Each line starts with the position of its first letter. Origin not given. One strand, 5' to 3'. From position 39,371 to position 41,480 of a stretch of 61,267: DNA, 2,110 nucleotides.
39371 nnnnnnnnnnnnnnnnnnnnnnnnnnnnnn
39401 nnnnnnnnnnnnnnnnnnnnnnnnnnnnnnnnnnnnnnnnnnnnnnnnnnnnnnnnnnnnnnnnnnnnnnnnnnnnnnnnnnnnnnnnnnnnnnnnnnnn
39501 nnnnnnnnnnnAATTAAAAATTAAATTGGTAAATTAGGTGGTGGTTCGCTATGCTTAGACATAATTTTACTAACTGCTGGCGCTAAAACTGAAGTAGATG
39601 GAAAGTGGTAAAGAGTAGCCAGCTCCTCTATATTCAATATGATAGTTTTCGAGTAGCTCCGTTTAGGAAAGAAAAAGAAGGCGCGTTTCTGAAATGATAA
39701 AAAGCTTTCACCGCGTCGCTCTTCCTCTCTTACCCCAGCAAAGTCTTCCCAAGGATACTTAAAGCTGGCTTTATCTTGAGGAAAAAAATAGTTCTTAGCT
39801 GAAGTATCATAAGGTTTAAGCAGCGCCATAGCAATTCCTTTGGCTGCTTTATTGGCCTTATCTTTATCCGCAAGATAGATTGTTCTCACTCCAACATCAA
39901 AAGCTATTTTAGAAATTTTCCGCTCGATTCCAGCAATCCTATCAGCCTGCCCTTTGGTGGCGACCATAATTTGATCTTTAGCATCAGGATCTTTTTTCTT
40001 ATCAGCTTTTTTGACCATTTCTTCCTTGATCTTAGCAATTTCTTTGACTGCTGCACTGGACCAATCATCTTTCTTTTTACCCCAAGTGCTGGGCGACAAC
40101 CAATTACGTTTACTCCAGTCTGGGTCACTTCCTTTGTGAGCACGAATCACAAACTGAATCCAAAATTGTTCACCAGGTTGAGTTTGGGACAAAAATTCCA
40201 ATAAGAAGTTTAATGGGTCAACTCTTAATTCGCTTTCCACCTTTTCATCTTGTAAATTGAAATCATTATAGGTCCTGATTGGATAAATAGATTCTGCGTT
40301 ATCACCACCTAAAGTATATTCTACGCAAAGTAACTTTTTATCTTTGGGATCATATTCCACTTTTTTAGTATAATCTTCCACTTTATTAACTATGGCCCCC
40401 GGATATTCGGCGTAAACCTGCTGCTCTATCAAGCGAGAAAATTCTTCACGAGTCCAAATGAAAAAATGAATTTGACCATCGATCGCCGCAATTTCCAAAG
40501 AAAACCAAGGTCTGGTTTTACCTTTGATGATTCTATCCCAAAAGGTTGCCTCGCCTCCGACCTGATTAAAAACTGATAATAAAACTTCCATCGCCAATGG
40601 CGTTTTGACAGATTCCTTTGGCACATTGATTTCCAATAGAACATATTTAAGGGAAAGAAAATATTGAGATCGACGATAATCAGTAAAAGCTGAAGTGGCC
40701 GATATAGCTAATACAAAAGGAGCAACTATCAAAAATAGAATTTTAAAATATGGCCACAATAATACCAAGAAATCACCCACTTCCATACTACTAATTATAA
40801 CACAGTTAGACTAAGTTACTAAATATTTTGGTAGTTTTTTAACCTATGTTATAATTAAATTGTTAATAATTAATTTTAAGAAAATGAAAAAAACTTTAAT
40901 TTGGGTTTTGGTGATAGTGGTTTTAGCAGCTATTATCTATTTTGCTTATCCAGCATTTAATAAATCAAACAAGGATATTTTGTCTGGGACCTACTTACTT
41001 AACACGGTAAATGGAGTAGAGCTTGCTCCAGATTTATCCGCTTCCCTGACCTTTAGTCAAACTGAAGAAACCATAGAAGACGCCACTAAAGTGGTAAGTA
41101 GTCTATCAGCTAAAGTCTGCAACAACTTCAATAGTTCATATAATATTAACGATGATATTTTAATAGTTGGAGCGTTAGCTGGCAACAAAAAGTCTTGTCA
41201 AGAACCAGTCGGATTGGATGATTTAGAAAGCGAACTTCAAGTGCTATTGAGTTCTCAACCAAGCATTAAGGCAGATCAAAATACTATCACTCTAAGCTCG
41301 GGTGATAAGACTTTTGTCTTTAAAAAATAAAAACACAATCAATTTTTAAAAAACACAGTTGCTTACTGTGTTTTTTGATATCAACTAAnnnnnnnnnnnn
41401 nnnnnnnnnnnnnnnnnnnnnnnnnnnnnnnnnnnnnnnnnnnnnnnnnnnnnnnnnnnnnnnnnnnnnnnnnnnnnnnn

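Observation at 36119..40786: Five-gene operon of uncharacterised envelope proteins: a candidate novel cell-surface or defence module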

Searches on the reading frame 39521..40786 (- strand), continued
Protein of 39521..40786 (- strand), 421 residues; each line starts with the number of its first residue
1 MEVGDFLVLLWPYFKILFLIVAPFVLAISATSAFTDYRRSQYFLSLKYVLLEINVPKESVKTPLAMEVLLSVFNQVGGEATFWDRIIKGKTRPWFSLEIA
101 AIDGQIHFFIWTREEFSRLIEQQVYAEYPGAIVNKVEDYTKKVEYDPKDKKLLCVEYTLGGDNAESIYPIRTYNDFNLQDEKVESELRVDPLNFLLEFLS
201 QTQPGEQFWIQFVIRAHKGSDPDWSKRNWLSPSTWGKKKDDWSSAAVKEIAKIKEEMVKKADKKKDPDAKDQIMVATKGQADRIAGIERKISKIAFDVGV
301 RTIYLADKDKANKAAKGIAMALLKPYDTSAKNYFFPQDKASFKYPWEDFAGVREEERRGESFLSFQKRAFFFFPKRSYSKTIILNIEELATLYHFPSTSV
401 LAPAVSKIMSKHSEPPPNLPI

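Call 31: fold_search(model_id=the predicted structure, library=pdb)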
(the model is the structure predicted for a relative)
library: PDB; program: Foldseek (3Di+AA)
matches with E <= 10: 600; with E <= 0.001: 6
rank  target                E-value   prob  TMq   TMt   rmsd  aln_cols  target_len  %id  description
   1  7o42_E                1.1e-04  1.00  0.36  0.19   9.0       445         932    8  TrwK/VirB4unbound trimer of dimers complex (with Hcp1) from the R388 type IV secretion system determined by cryo-EM. (released 2022-06-22)
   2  7o43_A                2.1e-04  1.00  0.38  0.23   8.3       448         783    8  TrwK/VirB4unbound dimer complex from R388 type IV secretion system determined by cryo-EM. (released 2022-06-22)
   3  7o42_A                3.8e-04  1.00  0.39  0.20   7.6       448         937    9  TrwK/VirB4unbound trimer of dimers complex (with Hcp1) from the R388 type IV secretion system determined by cryo-EM. (released 2022-06-22)
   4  8rtb_B                3.8e-04  0.99  0.33  0.23   9.9       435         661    8  Extended inner membrane complex (IMC) protomer structure (TrwM/VirB3-TrwK/VirB4-TrwI/VirB6-TrwG/VirB8-TrwE/VirB10) fro (released 2024-06-19)
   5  8rtd_h                7.7e-04  0.98  0.33  0.31  10.2       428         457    7  Stalk-Arches-IMC structure from the fully-assembled R388 type IV secretion system determined by cryo-EM. (released 2024-06-19)
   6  8rtd_V                9.1e-04  0.97  0.32  0.21   9.9       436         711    8  Stalk-Arches-IMC structure from the fully-assembled R388 type IV secretion system determined by cryo-EM. (released 2024-06-19)
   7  8rtd_P                1.1e-03  0.97  0.32  0.20   9.8       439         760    7  Stalk-Arches-IMC structure from the fully-assembled R388 type IV secretion system determined by cryo-EM. (released 2024-06-19)
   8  8rtb_A                1.6e-03  0.99  0.36  0.22   8.3       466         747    8  Extended inner membrane complex (IMC) protomer structure (TrwM/VirB3-TrwK/VirB4-TrwI/VirB6-TrwG/VirB8-TrwE/VirB10) fro (released 2024-06-19)
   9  8rtd_O                1.6e-03  0.99  0.36  0.21   8.3       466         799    8  Stalk-Arches-IMC structure from the fully-assembled R388 type IV secretion system determined by cryo-EM. (released 2024-06-19)
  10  8rtd_T                1.6e-03  0.99  0.36  0.21   8.3       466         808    8  Stalk-Arches-IMC structure from the fully-assembled R388 type IV secretion system determined by cryo-EM. (released 2024-06-19)
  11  8rtd_g                1.6e-03  0.98  0.33  0.20  10.4       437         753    8  Stalk-Arches-IMC structure from the fully-assembled R388 type IV secretion system determined by cryo-EM. (released 2024-06-19)
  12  7o43_B                2.3e-03  0.99  0.38  0.22   8.0       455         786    8  TrwK/VirB4unbound dimer complex from R388 type IV secretion system determined by cryo-EM. (released 2022-06-22)
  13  3d2j_A                3.9e-03  0.57  0.22  0.19  16.0       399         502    8  Structure of berberine bridge enzyme from Eschscholzia californica, tetragonal crystal form (released 2008-10-28)
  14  4pzf_B                1.0e-02  0.41  0.22  0.19  15.7       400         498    9  Berberine bridge enzyme G164A variant, a reticuline dehydrogenase (released 2014-04-23)
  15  5f9p_B                2.8e-02  0.15  0.14  0.21  19.7       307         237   12  Crystal structure study of anthrone oxidase-like protein (released 2016-12-14)
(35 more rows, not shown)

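Call 39: find_encoding_contigs(protein=P0004, flank=10000, max_places=1)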
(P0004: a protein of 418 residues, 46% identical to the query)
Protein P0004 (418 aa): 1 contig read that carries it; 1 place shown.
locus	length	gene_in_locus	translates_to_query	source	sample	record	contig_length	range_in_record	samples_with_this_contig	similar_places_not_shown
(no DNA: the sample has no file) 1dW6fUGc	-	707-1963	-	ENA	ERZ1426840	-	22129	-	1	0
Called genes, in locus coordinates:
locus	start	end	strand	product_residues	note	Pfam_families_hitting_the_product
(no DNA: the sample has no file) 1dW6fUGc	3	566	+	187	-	?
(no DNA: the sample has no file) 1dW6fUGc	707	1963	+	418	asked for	PF26449:DUF8128 (weak)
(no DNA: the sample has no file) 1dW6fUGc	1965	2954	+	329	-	PF02618:YceG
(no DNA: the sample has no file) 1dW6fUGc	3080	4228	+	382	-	PF02540:NAD_synthase (weak), PF03054:tRNA_Me_trans, PF20259:tRNA_Me_trans_M, PF20258:tRNA_Me_trans_C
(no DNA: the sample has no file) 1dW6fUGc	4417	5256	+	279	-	PF03477:ATP-cone (weak), PF04471:Mrr_cat (faint)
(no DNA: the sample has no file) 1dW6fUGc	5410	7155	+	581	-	PF01411:tRNA-synt_2c, PF07973:tRNA_SAD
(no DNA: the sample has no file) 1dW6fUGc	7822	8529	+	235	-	-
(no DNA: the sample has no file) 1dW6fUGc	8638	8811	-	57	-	-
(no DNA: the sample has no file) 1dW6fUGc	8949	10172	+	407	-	-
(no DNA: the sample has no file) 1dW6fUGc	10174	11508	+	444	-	-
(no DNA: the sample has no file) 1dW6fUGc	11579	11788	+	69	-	PF01176:eIF-1a, PF16745:RsgA_N (weak)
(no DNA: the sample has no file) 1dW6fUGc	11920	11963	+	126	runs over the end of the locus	PF00416:Ribosomal_S13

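Call 46: search_protein_families(library=phrogs, proteins=[window:39521-40786:-], max_evalue=0.1)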
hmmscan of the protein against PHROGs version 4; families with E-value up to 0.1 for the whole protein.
window:39521-40786:- (421 aa): 1 family
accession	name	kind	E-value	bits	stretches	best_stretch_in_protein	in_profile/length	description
phrog_5156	-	unknown function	1.1e-08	34.6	1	90-322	74-304/824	-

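Call 47: search_dna_similar(query=window:39521-40786:-, collection=phages, mode=protein, max_evalue=0.01, max_rows=20)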
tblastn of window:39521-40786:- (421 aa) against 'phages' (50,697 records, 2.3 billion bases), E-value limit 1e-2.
No match.

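Call 48: search_dna_similar(query=window:39521-40786:-, collection=plasmids, mode=protein, max_evalue=0.01, max_rows=20)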
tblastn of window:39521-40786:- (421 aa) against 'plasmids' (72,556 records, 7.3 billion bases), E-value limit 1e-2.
Records with a match: 4; places in all: 4; records where one place covers at least 80% of the query: 0.
Best place of each record, by identity: <60% 4.
By first word of the organism name: Bacillus 3; Peribacillus 1.
By predicted mobility (MOB-suite, as given by PLSDB): non-mobilizable 4.
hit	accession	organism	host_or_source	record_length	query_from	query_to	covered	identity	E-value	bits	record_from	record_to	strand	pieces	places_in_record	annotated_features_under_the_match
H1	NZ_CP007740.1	Bacillus methanolicus MGA3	soil sample, enrichment culture ...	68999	46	223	42%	25.0%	3e-3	48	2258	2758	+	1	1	DUF87 domain-containing protein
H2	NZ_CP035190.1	Bacillus licheniformis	cell culture,food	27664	46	223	42%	24.9%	8e-3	46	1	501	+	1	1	DUF87 domain-containing protein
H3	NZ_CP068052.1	Peribacillus psychrosaccharolyticus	-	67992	46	215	40%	25.3%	4e-3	47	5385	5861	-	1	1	DUF87 domain-containing protein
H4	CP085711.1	Bacillus sp. F19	single cell,soil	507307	44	215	41%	24.2%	1e-3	49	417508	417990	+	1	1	DUF87 domain-containing protein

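Call 49: get_annotated_region(hit=H1, flank=9000)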
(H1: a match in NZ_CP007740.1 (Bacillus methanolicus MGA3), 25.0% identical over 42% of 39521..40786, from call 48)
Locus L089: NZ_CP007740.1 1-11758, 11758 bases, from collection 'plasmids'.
description: Bacillus methanolicus MGA3 plasmid pBM69, complete sequence
organism: Bacillus methanolicus MGA3 (NCBI taxid 796606)
taxonomy: Bacteria; Bacillota; Bacilli; Bacillales; Bacillaceae; Bacillus; Bacillus methanolicus; Bacillus methanolicus MGA3
host: -; source: soil sample, enrichment culture methanol as carbon source; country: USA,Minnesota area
typing (MOB-suite, as given by PLSDB): non-mobilizable
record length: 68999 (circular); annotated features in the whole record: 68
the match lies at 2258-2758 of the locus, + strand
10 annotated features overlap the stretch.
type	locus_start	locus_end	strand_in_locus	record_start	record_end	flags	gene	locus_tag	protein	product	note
CDS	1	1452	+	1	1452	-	-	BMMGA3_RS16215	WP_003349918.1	primase C-terminal domain-containing protein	-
CDS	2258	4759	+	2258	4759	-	-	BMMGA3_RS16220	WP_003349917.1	DUF87 domain-containing protein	-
CDS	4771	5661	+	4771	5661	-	-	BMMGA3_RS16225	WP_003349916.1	replication-relaxation family protein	-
CDS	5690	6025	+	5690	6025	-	-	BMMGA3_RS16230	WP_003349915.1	hypothetical protein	-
CDS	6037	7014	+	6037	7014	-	-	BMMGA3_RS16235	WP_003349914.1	conjugal transfer protein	-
CDS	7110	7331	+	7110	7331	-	-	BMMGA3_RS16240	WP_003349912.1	hypothetical protein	-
CDS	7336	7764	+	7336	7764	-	-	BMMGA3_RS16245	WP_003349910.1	conjugal transfer protein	-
CDS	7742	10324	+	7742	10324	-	-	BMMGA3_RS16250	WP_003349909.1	ATP-binding protein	-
CDS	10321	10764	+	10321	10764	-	-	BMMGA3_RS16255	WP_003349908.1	hypothetical protein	-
CDS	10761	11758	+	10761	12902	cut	-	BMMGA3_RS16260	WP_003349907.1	transposase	-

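Call 52: search_protein_families(library=pfam, proteins=[L089:2258-4759:+, L089:7742-10324:+, L089:4771-5661:+], max_evalue=0.01)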
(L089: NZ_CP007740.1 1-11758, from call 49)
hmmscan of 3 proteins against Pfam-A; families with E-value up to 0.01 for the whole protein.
L089:2258-4759:+ (833 aa): 2 families
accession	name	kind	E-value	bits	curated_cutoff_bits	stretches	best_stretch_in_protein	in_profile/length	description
PF01935.23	DUF87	-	1.2e-08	35.8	23.2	1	332-580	8-217/220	Helicase HerA, central domain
PF10412.15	TrwB_AAD_bind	-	0.0028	17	20.5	0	570-680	215-323/387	Type IV secretion-system coupling protein DNA-binding domain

L089:7742-10324:+ (860 aa): 4 families
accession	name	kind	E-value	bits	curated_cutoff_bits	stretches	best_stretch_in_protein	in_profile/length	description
PF12846.13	AAA_10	-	2.4e-119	399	27.5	1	458-817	2-362/362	AAA-like domain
PF05872.18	HerA_C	-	0.0017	17.6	22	1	699-794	260-361/502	Helicase HerA-like C-terminal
PF19044.6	P-loop_TraG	-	0.0025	17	25.8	0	676-747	231-301/413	TraG P-loop domain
PF11130.14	TraC_F_IV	-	0.0028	17.2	28.1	1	342-412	303-372/375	TraC protein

L089:4771-5661:+ (296 aa): 2 families
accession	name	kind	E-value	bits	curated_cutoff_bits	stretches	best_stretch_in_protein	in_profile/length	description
PF13814.12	Replic_Relax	-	1.9e-09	38.3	25.3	1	33-215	21-183/191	Replication-relaxation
PF13601.12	HTH_34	-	0.0017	18.9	27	1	41-88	27-71/80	Winged helix DNA-binding domain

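Call 87: find_related_loci(query=A1, collection=viral_contigs, flank=6000)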
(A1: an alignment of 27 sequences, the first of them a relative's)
Query A1 (421 aa) in viral_contigs; peptide patterns used: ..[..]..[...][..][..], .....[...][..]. (x = any residue, [..] = any of these).
57 stretches matched a pattern; 1 encode a relative of the query (tblastn E <= 1e-3); 1 distinct loci.
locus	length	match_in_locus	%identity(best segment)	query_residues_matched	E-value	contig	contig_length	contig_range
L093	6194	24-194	36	360-420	3e-7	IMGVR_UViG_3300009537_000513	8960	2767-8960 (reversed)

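Call 92: fold_search(model_id=the predicted structure, library=viral)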
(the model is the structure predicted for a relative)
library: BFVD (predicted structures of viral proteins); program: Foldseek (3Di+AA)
matches with E <= 10: 498; with E <= 0.001: 6
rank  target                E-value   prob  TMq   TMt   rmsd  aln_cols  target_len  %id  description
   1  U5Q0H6                3.3e-15  1.00  0.49  0.39   6.6       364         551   15  Uncharacterized protein [Bacillus phage Slash]
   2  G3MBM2                4.7e-15  1.00  0.52  0.28   9.6       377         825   16  Gp156 [Bacillus phage G]
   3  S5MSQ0                9.5e-14  1.00  0.50  0.24  11.5       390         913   12  Lipid A export ATP-binding/permease protein Msb [Bacillus phage JL]
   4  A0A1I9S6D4            2.0e-08  1.00  0.36  0.45  11.1       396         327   13  (no name in the UniProt tables at hand)
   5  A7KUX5                6.0e-07  1.00  0.35  0.20  10.5       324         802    9  (no name in the UniProt tables at hand)
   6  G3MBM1                7.6e-07  1.00  0.41  0.33   8.2       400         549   10  Gp155 [Bacillus phage G]
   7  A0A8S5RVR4            1.5e-03  0.82  0.27  0.26  21.4       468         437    9  Component of type IV transporter system [Siphoviridae sp. ctHip2]
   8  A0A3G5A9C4            2.2e-02  0.41  0.22  0.18  13.5       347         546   11  FAD-binding oxidoreductase [Hyperionvirus sp.]
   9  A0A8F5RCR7            9.3e-02  0.30  0.13  0.15   8.7       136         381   12  Replication initiator protein [Microvirus mar44]
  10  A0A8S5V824            9.9e-02  0.16  0.10  0.08  22.4       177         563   17  Replication associated protein [Microviridae sp. ctE3S2]
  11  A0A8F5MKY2            1.3e-01  0.35  0.14  0.20   8.8       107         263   13  Replication initiator protein [Microvirus mar14]
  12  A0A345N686            1.4e-01  0.30  0.13  0.27  11.5       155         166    9  (no name in the UniProt tables at hand)
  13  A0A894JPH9            1.5e-01  0.08  0.15  0.13  26.1       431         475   10  (no name in the UniProt tables at hand)
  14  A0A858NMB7            1.7e-01  0.15  0.14  0.20  17.1       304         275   12  (no name in the UniProt tables at hand)
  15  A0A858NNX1            1.8e-01  0.14  0.11  0.15  14.6       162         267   10  (no name in the UniProt tables at hand)
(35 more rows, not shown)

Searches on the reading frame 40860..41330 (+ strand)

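Call 3: search_protein_families(library=pfam, proteins=[window:40860-41330:+], max_evalue=1)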
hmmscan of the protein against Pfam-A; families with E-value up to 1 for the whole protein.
window:40860-41330:+ (156 aa): 5 families
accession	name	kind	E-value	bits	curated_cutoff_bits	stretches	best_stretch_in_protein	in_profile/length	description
PF03724.22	META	-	5e-10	39.8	24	1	41-151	5-105/109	META domain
PF02024.20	Leptin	-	0.0061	16.8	25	1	48-133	33-117/145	Leptin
PF13786.12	DUF4179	-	0.14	13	30.1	1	7-40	4-37/94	Domain of unknown function (DUF4179)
PF14155.11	DUF4307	-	0.15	12.4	27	1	11-44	3-37/111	Domain of unknown function (DUF4307)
PF06097.16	DUF945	-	0.36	10.3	26.8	0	9-26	1-18/460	Bacterial protein of unknown function (DUF945)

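Call 4: search_protein_families(library=ncbifam, proteins=[window:40860-41330:+], max_evalue=1)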
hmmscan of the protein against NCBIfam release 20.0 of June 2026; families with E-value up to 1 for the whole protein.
window:40860-41330:+ (156 aa): 1 family
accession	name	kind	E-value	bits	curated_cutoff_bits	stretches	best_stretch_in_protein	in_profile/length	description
NF007766.0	PRK10449.1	equivalog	7.7e-10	38.6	168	1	9-156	1-135/140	heat shock protein HslJ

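Call 5: search_protein_families(library=padloc, proteins=[window:40860-41330:+], max_evalue=1)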
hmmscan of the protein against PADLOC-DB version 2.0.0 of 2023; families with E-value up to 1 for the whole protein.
window:40860-41330:+ (156 aa): 0 families
